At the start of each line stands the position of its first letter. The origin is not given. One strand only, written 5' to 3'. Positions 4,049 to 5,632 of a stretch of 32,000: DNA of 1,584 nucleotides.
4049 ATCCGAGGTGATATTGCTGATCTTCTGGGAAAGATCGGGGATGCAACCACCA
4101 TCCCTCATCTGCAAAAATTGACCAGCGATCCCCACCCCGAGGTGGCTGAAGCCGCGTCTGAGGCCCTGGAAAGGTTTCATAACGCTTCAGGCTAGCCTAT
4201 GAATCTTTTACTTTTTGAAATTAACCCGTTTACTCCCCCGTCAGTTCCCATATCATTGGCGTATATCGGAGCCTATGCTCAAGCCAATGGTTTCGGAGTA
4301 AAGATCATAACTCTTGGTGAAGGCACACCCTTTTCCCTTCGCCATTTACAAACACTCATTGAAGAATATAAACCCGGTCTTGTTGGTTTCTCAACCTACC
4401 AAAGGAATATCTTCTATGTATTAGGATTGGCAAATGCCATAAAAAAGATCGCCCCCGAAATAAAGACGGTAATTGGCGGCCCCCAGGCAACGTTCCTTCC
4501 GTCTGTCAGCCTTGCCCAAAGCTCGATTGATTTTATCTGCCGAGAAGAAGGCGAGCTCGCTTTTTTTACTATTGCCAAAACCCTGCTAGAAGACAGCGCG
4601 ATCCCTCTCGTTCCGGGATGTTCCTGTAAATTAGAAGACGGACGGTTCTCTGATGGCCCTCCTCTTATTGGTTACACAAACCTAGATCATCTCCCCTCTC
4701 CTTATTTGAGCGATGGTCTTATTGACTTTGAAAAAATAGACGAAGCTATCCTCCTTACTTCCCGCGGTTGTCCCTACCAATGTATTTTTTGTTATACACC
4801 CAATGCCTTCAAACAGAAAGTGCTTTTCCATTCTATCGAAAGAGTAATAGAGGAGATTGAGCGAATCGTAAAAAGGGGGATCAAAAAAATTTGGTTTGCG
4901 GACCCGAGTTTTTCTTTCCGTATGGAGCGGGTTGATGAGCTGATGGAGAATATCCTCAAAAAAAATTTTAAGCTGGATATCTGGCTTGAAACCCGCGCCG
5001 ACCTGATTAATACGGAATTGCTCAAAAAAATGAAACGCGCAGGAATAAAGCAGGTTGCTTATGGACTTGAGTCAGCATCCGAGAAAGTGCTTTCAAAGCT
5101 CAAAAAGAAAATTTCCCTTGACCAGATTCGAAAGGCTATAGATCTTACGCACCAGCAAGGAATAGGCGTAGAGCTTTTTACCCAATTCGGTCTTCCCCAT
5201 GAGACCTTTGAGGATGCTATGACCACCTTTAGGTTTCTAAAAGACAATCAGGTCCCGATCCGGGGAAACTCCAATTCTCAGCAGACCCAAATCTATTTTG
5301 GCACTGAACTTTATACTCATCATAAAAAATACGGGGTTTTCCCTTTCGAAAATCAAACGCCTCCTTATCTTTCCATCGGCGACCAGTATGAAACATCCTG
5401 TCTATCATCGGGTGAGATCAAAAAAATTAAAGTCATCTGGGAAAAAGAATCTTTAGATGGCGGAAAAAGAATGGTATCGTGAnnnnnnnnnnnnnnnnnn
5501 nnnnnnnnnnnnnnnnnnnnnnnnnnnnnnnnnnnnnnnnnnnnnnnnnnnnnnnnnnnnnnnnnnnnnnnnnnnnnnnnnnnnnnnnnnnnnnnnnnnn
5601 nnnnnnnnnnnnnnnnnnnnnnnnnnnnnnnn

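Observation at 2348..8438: Tightly coupled five-gene operon: HAD-like / Trx-fold-HEAT / B12-radical SAM / unknown+TPR / membrane GGDEF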

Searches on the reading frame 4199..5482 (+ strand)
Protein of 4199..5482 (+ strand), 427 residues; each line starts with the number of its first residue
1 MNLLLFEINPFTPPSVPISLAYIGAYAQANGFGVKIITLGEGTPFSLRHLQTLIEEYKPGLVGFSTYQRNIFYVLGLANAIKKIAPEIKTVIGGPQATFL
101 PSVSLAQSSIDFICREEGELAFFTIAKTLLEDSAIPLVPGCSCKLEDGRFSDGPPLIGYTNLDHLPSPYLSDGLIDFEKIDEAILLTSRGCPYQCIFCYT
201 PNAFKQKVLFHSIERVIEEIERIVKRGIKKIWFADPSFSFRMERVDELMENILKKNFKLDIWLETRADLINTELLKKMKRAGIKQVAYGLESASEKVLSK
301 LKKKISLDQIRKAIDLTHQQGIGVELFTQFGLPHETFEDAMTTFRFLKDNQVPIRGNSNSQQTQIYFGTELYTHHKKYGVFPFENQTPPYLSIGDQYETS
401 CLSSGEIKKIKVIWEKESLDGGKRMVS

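Call 5: search_protein_families(library=pfam, proteins=[window:4199-5482:+], max_evalue=0.01)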
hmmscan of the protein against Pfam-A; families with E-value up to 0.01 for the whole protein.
window:4199-5482:+ (427 aa): 2 families
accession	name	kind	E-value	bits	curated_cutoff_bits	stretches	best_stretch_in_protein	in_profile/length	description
PF04055.27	Radical_SAM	-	1.1e-26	94.4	29.5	1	187-347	3-166/166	Radical SAM superfamily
PF02310.24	B12-binding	-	6.1e-16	58.8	32.1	1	16-122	13-117/121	B12 binding domain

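Call 6: search_protein_families(library=ncbifam, proteins=[window:4199-5482:+], max_evalue=0.01)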
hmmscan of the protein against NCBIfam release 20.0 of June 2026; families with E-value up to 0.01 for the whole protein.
window:4199-5482:+ (427 aa): 49 families (the best 25 are shown)
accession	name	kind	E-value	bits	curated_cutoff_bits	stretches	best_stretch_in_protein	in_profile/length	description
NF050148.1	rSAM_ApyD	equivalog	6.3e-36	124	750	1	55-350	71-366/645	RiPP biosynthesis radical SAM protein ApyD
TIGR03471.1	HpnJ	equivalog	5.4e-33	114.6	577.6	1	77-385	87-397/472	hopanoid biosynthesis associated radical SAM protein HpnJ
TIGR04479.1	bcpD_PhpK_rSAM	subfamily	3.2e-32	111.6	600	1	19-350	74-409/504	PhpK family radical SAM P-methyltransferase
NF033712.0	B12_rSAM_KedN5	subfamily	2.3e-29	102.1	700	1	15-344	15-364/624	KedN5 family methylcobalamin-dependent radical SAM C-methyltransferase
TIGR04367.1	HpnR_B12_rSAM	equivalog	7.4e-29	100.6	650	1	17-325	22-328/490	hopanoid C-3 methylase HpnR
TIGR04072.2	rSAM_ladder_B12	equivalog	7.6e-28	97.3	360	1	15-343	16-342/443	lipid biosynthesis B12-binding/radical SAM protein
TIGR04013.1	B12_SAM_MJ_1487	hypoth_equivalog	1.8e-25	89.6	251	1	50-348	35-331/382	TIGR04013 family B12-binding domain/radical SAM domain-containing protein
TIGR03975.1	rSAM_ocin_1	subfamily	7.8e-25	87.4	281.85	1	50-339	120-419/606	RiPP maturation radical SAM C-methyltransferase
NF033070.1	rSAM_AprD4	equivalog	1.1e-24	87.2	500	1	185-372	199-387/456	AprD4 family radical SAM diol-dehydratase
TIGR02026.1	BchE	equivalog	1.1e-24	87.2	481.35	1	17-351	22-366/497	magnesium-protoporphyrin IX monomethyl ester anaerobic oxidative cyclase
NF040542.1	rSAM_RCCLKC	equivalog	2.1e-23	83.1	450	1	160-351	160-351/423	arsinothricin biosynthesis radical SAM protein ArsL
TIGR04014.1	B12_SAM_MJ_0865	equivalog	2.1e-23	82.8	360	1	87-350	68-336/434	methyl-coenzyme M reductase glutamine C-methyltransferase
NF038361.1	rSAM_Sden_1168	equivalog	1.7e-22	79.7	575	1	50-384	132-482/560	Sden_1168 family B12-binding radical SAM P-methyltransferase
TIGR04385.1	B12_rSAM_cofa1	equivalog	1.6e-17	63.9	450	1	17-336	20-350/438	B12 lower ligand biosynthesis radical SAM protein BzaD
TIGR04295.1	B12_rSAM_oligo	hypoth_equivalog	3.2e-17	62.3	400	1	183-308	201-319/422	TIGR04295 family B12-binding domain-containing radical SAM protein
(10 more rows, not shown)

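Call 10: find_homologous_proteins(query=window:4199-5482:+, max_evalue=1e-20)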
Query window:4199-5482:+ (427 aa): 528 proteins with E <= 1e-20 among 8000 candidates; the best 120 are listed.
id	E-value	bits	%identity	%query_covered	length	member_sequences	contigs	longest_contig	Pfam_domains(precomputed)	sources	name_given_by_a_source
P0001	7.8e-287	969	100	100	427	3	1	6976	PF04055.28,PF02310.25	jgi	-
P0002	1.2e-257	873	90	100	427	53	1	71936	PF04055.28,PF02310.25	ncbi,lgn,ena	-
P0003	5.6e-247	838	86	100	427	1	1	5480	PF04055.28,PF02310.25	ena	-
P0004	2.5e-245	832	85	100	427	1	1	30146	PF04055.28,PF02310.25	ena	-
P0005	6.1e-244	828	85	100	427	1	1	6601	PF04055.28,PF02310.25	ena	-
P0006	4.6e-242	822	84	100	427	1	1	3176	PF04055.28,PF02310.25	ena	-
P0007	1.4e-213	728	74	100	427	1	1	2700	PF04055.28,PF02310.25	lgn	-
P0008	2.2e-210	717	74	100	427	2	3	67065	PF04055.28,PF02310.25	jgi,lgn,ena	-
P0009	4.4e-206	703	71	100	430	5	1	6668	PF04055.28,PF02310.25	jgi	-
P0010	3.0e-204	697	71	100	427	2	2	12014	PF04055.28,PF02310.25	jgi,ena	-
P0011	9.3e-203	692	71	100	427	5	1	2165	PF04055.28,PF02310.25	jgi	jgi:radical SAM superfamily enzyme YgiQ (UPF0313 family)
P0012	1.2e-197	675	69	100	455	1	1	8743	PF04055.28,PF02310.25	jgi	-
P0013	9.2e-197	672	69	100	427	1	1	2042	PF04055.28,PF02310.25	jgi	-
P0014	4.9e-188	644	66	100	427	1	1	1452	PF04055.28,PF02310.25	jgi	jgi:radical SAM superfamily enzyme YgiQ (UPF0313 family)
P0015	1.0e-186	639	72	92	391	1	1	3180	PF04055.28,PF02310.25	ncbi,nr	ncbi:MAG: B12-binding domain-containing radical SAM protein, partial [Deltaproteobacteria bacterium]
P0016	2.6e-183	628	64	100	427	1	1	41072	PF04055.28,PF02310.25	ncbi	-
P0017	4.2e-183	627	65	100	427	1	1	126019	PF04055.28,PF02310.25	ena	-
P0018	2.2e-182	625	65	100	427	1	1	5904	PF04055.28,PF02310.25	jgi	-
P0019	1.6e-180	619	64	100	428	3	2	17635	PF04055.28,PF02310.25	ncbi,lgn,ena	-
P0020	1.0e-179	616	63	100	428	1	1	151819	PF04055.28,PF02310.25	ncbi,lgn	ncbi:MAG: radical SAM protein [Pseudomonadota bacterium]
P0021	9.5e-179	613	64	100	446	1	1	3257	PF04055.28,PF02310.25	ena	-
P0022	7.3e-178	610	63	100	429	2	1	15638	PF04055.28,PF02310.25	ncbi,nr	ncbi:MAG: radical SAM protein [Thermodesulfobacteriota bacterium]|nr:radical SAM protein [Thermodesu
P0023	2.5e-177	608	62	100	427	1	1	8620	PF04055.28,PF02310.25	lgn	-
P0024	5.2e-177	607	63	100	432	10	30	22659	PF04055.28,PF02310.25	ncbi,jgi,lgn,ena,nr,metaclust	ncbi:MAG: hypothetical protein CO106_10450 [Deltaproteobacteria bacterium CG_4_9_14_3_um_filter_44_9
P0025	7.3e-177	607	64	100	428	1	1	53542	PF04055.28,PF02310.25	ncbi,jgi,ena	ncbi:MAG: radical SAM protein [Syntrophales bacterium]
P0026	1.3e-176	606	64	100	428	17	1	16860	PF04055.28,PF02310.25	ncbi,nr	ncbi:MAG: B12-binding domain-containing radical SAM protein [Desulfobacterales bacterium]|nr:B12-bin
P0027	2.9e-176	605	63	100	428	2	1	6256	PF04055.28,PF02310.25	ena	-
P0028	2.0e-175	602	62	100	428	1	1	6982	PF04055.28,PF02310.25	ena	-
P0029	3.8e-175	601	62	100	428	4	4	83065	PF04055.28,PF02310.25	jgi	jgi:radical SAM superfamily enzyme YgiQ (UPF0313 family)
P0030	1.4e-174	599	62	100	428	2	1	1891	PF04055.28,PF02310.25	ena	-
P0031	2.7e-174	598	63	100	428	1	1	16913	PF04055.28,PF02310.25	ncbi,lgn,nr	ncbi:MAG: radical SAM protein [Thermodesulfobacteriota bacterium]|nr:radical SAM protein [Thermodesu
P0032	4.9e-174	597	64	100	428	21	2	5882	PF04055.28,PF02310.25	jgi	-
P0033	1.3e-172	593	62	100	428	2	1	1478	PF04055.28,PF02310.25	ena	-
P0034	7.5e-172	590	62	100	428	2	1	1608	PF04055.28,PF02310.25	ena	-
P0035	3.7e-168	578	64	94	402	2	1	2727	PF04055.28,PF02310.25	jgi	-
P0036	1.0e-148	514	52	100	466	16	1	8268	PF04055.28,PF02310.25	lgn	-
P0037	3.7e-148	512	54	100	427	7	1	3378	PF04055.28,PF02310.25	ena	-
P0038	2.1e-147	510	53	100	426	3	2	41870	PF04055.28,PF02310.25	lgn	-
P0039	6.0e-147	508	51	100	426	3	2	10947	PF04055.28,PF02310.25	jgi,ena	jgi:radical SAM superfamily enzyme YgiQ (UPF0313 family)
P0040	3.6e-146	506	53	100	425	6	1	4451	PF04055.28,PF02310.25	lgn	-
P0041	8.3e-146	504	52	100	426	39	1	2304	PF04055.28,PF02310.25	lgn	-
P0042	8.8e-146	504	53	100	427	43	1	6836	PF04055.28,PF02310.25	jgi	-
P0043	8.9e-146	504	52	100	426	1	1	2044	PF04055.28,PF02310.25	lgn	-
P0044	1.9e-145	503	52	100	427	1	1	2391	PF04055.28,PF02310.25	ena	-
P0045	6.9e-145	501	52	100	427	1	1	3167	PF04055.28,PF02310.25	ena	-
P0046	7.9e-145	501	51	100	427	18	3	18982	PF04055.28,PF02310.25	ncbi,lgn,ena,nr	ncbi:MAG: hypothetical protein DRH10_07030 [Deltaproteobacteria bacterium]|nr:MAG: hypothetical prot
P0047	1.3e-144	500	52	100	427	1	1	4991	PF04055.28,PF02310.25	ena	-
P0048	8.4e-144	498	52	100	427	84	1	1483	PF04055.28,PF02310.25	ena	-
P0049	9.4e-144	498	51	100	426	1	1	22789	PF04055.28,PF02310.25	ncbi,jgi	jgi:radical SAM superfamily enzyme YgiQ (UPF0313 family)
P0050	9.7e-144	498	52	100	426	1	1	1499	PF04055.28,PF02310.25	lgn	-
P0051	1.2e-143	497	51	100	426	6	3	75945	PF04055.28,PF02310.25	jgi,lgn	-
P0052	1.3e-143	497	53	100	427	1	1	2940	PF04055.28,PF02310.25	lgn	-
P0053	2.1e-143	497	52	100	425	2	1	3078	PF04055.28,PF02310.25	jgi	-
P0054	2.3e-143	496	52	100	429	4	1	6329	PF04055.28,PF02310.25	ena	-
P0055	3.2e-143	496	52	100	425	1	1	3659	PF04055.28,PF02310.25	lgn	-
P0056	6.6e-143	495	52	100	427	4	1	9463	PF04055.28,PF02310.25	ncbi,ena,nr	ncbi:MAG: B12-binding domain-containing radical SAM protein [Desulfobacterales bacterium]|nr:B12-bin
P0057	7.4e-143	495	52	100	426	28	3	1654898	PF04055.28,PF02310.25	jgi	jgi:radical SAM superfamily enzyme YgiQ (UPF0313 family)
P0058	1.0e-142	494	52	100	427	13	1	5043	PF04055.28,PF02310.25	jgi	jgi:radical SAM superfamily enzyme YgiQ (UPF0313 family)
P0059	1.2e-142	494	52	100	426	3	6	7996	PF04055.28,PF02310.25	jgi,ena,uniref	uniref:B12-binding domain-containing radical SAM protein n=1 Tax=Thermodesulfobacterium geofontis Ta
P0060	1.3e-142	494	52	100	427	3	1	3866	PF04055.28,PF02310.25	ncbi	-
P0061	1.8e-142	493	52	100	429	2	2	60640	PF04055.28,PF02310.25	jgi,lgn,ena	-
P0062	2.4e-142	493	52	100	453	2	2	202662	PF04055.28,PF02310.25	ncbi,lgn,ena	-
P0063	3.0e-142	493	50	100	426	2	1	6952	PF04055.28,PF02310.25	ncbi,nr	ncbi:MAG: B12-binding domain-containing radical SAM protein [Candidatus Desulfofervidaceae bacterium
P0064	4.2e-142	492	51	100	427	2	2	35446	PF04055.28,PF02310.25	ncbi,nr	ncbi:MAG: B12-binding domain-containing radical SAM protein [Deltaproteobacteria bacterium]|nr:B12-b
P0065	4.4e-142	492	51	100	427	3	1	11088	PF04055.28,PF02310.25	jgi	jgi:anaerobic magnesium-protoporphyrin IX monomethyl ester cyclase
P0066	5.2e-142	492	52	100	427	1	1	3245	PF04055.28,PF13353.12,PF02310.25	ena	-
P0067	5.5e-142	492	51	100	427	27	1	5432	PF04055.28,PF02310.25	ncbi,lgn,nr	ncbi:MAG: B12-binding domain-containing radical SAM protein [Proteobacteria bacterium]|nr:B12-bindin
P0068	5.7e-142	492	50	100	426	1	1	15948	PF04055.28,PF02310.25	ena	-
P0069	7.5e-142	491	51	100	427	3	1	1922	PF04055.28,PF02310.25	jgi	jgi:radical SAM superfamily enzyme YgiQ (UPF0313 family)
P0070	1.1e-141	491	50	100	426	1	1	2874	PF04055.28,PF02310.25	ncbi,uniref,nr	ncbi:MAG: hypothetical protein C0169_03930 [Thermodesulfobacterium geofontis]|uniref:Uncharacterized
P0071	1.1e-141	491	53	100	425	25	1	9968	PF04055.28,PF02310.25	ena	-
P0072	1.1e-141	491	53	100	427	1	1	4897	PF04055.28,PF02310.25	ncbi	-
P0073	1.2e-141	491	52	100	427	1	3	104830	PF04055.28,PF13353.12,PF02310.25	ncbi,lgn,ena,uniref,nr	ncbi:MAG: B12-binding domain-containing radical SAM protein [Desulfobacterales bacterium]|uniref:B12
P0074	1.4e-141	491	52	100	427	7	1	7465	PF04055.28,PF02310.25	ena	-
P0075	1.5e-141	490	51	100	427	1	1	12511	PF04055.28,PF02310.25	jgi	jgi:anaerobic magnesium-protoporphyrin IX monomethyl ester cyclase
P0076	1.7e-141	490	50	100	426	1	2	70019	PF04055.28,PF02310.25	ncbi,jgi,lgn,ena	-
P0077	1.8e-141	490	51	100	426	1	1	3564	PF04055.28,PF02310.25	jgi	jgi:radical SAM superfamily enzyme YgiQ (UPF0313 family)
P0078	1.9e-141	490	50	100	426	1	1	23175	PF04055.28,PF02310.25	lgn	-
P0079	2.1e-141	490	51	100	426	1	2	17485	PF04055.28,PF02310.25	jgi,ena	-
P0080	2.2e-141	490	52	100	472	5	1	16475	PF04055.28,PF02310.25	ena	-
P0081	2.6e-141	490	52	100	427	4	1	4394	PF04055.28,PF02310.25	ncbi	-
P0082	2.6e-141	490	52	100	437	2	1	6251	PF04055.28,PF02310.25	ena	-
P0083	2.7e-141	490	52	100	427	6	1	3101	PF04055.28,PF02310.25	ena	-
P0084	3.0e-141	489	50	100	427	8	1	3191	PF04055.28,PF02310.25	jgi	jgi:radical SAM superfamily enzyme YgiQ (UPF0313 family)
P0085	3.1e-141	489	51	100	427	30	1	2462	PF04055.28,PF02310.25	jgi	jgi:anaerobic magnesium-protoporphyrin IX monomethyl ester cyclase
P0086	3.2e-141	489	51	100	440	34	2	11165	PF04055.28,PF02310.25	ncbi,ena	-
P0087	3.6e-141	489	53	100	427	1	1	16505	PF04055.28,PF02310.25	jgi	jgi:anaerobic magnesium-protoporphyrin IX monomethyl ester cyclase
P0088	4.6e-141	489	51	100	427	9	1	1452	PF04055.28,PF02310.25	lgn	-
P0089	6.1e-141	488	50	99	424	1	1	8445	PF04055.28,PF02310.25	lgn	-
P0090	9.6e-141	488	52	100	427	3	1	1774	PF04055.28,PF02310.25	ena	-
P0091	9.9e-141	488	51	100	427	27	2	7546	PF04055.28,PF02310.25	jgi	jgi:anaerobic magnesium-protoporphyrin IX monomethyl ester cyclase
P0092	1.1e-140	488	51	100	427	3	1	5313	PF04055.28,PF02310.25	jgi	jgi:anaerobic magnesium-protoporphyrin IX monomethyl ester cyclase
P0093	1.1e-140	488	51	100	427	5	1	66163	PF04055.28,PF02310.25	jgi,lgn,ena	-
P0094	1.3e-140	487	51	100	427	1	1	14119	PF04055.28,PF02310.25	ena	-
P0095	1.4e-140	487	51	100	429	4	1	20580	PF04055.28,PF02310.25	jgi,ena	-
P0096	1.7e-140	487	51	100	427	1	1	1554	PF04055.28,PF02310.25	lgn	-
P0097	1.8e-140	487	50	100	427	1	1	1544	PF04055.28,PF02310.25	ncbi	-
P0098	1.8e-140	487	52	100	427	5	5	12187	PF04055.28,PF02310.25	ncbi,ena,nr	ncbi:MAG: hypothetical protein BA872_07725 [Desulfobacterales bacterium C00003060]|nr:MAG: hypotheti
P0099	2.3e-140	486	50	100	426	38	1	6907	PF04055.28,PF02310.25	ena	-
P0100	2.7e-140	486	51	100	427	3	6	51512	PF04055.28,PF02310.25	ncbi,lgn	-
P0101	2.7e-140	486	51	100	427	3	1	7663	PF04055.28,PF02310.25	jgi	jgi:anaerobic magnesium-protoporphyrin IX monomethyl ester cyclase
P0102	2.9e-140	486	50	100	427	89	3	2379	PF04055.28,PF02310.25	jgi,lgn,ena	-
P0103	3.2e-140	486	51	100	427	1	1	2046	PF04055.28,PF02310.25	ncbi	-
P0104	4.5e-140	486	52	100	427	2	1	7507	PF04055.28,PF02310.25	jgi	-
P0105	5.1e-140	485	50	100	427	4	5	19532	PF04055.28,PF02310.25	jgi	-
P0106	5.2e-140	485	50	100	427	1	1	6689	PF04055.28,PF02310.25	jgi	-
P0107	5.9e-140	485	50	100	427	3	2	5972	PF04055.28,PF02310.25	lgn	-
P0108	6.1e-140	485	51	100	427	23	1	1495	PF04055.28,PF02310.25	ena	-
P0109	6.4e-140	485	49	100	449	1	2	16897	PF04055.28,PF02310.25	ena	-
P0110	7.3e-140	485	50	100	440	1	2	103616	PF04055.28,PF02310.25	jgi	jgi:anaerobic magnesium-protoporphyrin IX monomethyl ester cyclase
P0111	1.7e-139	484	49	100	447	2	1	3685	PF04055.28,PF02310.25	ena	-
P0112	1.7e-139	484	51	100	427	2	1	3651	PF04055.28,PF02310.25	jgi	jgi:anaerobic magnesium-protoporphyrin IX monomethyl ester cyclase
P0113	2.3e-139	483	51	100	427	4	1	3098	PF04055.28,PF02310.25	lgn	-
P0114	3.3e-139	483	51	100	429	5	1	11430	PF04055.28,PF02310.25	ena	-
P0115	3.3e-139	483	51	100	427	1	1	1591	PF04055.28,PF02310.25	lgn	-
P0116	3.5e-139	483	51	100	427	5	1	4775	PF04055.28,PF02310.25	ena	-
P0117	3.7e-139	483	52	100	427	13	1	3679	PF04055.28,PF02310.25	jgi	-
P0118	6.3e-139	482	51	100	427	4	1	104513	PF04055.28,PF02310.25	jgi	-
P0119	7.2e-139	482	52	100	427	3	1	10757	PF04055.28,PF02310.25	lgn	-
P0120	7.7e-139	482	51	100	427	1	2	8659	PF04055.28,PF02310.25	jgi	jgi:anaerobic magnesium-protoporphyrin IX monomethyl ester cyclase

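Call 12: find_related_loci(query=A1, collection=genome_contigs, flank=8000)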
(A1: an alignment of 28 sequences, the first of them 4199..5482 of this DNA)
Query A1 (427 aa) in genome_contigs; peptide patterns used: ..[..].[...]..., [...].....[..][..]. (x = any residue, [..] = any of these).
267 stretches matched a pattern; 238 encode a relative of the query (tblastn E <= 1e-3); the best 80 are kept; 80 distinct loci.
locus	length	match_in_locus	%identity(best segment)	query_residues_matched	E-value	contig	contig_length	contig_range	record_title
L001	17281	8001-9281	90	1-427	0e+0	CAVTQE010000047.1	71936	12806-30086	MAG: uncultured delta proteobacterium isolate MFD00709.bin.2.91 genome assembly, contig: contig_72302, whole genome shot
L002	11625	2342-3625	64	1-427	0e+0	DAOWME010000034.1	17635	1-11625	MAG TPA_asm: Deltaproteobacteria bacterium isolate CSMAG_2994 CSMAG_2994_k141_171244_length_17635_cov_59.1829, whole gen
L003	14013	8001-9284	64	1-427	0e+0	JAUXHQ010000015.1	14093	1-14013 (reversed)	MAG: Deltaproteobacteria bacterium isolate CSMAG_2959 CSMAG_2959_k119_943233_length_14093_cov_7.9900, whole genome shotg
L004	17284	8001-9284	63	1-427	0e+0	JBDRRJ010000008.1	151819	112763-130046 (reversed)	MAG: Pseudomonadota bacterium isolate MEGAHIT-group-2.91 k141_1087790, whole genome shotgun sequence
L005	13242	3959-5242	63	1-427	0e+0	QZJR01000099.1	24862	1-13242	MAG: Deltaproteobacteria bacterium isolate SURF_34 Ga0104751_1002985, whole genome shotgun sequence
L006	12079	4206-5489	64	1-427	0e+0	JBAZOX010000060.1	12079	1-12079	MAG: Desulfobacteria bacterium isolate SO_2017_SWC_16 scaffold_4579_c1_LP-4_2017, whole genome shotgun sequence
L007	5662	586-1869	63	1-427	0e+0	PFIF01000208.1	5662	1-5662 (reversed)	MAG: Deltaproteobacteria bacterium CG_4_8_14_3_um_filter_43_13 CG_4_8_14_3_um_filter_scaffold_7867_c, whole genome shotg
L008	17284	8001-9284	64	1-427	0e+0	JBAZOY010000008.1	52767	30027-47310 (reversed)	MAG: Syntrophales bacterium isolate SO_2017_SWC_17 scaffold_590_c1_LP-4_2017, whole genome shotgun sequence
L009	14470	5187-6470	64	1-427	0e+0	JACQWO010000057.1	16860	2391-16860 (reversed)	MAG: Desulfobacterales bacterium isolate NC_groundwater_1491_Pr4_B-0.1um_43_5 SR1-18-B1_scaffold_339942, whole genome sh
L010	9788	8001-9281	63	2-427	0e+0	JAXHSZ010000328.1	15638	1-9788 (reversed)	MAG: Thermodesulfobacteriota bacterium isolate MAG11_tar_biofilm MAG11_328, whole genome shotgun sequence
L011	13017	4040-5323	63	1-427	0e+0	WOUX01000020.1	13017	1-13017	MAG: bacterium isolate X2_MetaBAT.32 scaffold_1328, whole genome shotgun sequence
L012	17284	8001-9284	62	1-427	0e+0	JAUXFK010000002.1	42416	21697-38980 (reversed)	MAG: Deltaproteobacteria bacterium isolate CSMAG_2901 CSMAG_2901_k117_8482034_length_42416_cov_14.2946, whole genome sho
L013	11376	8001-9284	63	1-427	0e+0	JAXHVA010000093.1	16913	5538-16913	MAG: Thermodesulfobacteriota bacterium isolate MAG65_tar_biofilm MAG65_93, whole genome shotgun sequence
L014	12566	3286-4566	54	1-427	1e-157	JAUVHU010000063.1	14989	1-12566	MAG: Desulfobacteraceae bacterium isolate CSMAG_410 CSMAG_410_k141_252056_length_14989_cov_19.8209, whole genome shotgun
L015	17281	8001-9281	52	1-427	1e-155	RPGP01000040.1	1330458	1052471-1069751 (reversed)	MAG: Desulfobacteraceae bacterium Eth-SRB1 Scaffold78_pilon, whole genome shotgun sequence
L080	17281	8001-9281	49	1-427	8e-142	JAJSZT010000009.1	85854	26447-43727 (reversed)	MAG: Deltaproteobacteria bacterium isolate CR9063A Ga0402054_010, whole genome shotgun sequence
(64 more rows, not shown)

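Call 24: search_solved_structures(query=A1, max_evalue=0.001)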
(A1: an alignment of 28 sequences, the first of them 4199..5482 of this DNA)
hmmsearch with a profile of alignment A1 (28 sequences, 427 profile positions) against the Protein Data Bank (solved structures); distinct sequences matched with E-value up to 0.001: 11.
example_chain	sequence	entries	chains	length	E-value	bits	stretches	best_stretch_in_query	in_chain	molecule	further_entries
9n1b_A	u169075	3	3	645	3e-23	85.4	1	45-250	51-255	Radical SAM protein | Radical SAM enzyme CysS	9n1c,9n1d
6fd2_B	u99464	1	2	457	7.2e-22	80.9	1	187-349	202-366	Putative apramycin biosynthetic oxidoreductase 4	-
7kdx_A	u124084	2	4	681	1e-20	77.1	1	57-244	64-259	Methyltransferase TokK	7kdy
5ul2_A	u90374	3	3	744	9.5e-20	73.9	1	5-348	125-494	OxsB protein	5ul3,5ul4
9ccb_A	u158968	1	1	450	3.8e-19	71.9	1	91-347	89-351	Radical SAM core domain-containing protein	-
6wte_A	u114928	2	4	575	1.4e-17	66.8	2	3-155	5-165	B12-binding domain-containing protein | Tryptophan-C2-methyltransferase containing B12-binding domain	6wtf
2qgq_A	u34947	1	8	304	4.5e-07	32.2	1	187-350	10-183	Protein TM_1862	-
4jc0_A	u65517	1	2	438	5e-07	32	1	181-350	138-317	Ribosomal protein S12 methylthiotransferase RimO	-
6iad_A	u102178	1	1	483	0.00047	22.2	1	232-339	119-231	Histone acetyltransferase, ELP3 family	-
6iaz_A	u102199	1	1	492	0.00049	22.2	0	232-339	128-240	Histone acetyltransferase, ELP3 family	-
6ia8_A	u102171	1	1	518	0.00051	22.1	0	232-339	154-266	Histone acetyltransferase, ELP3 family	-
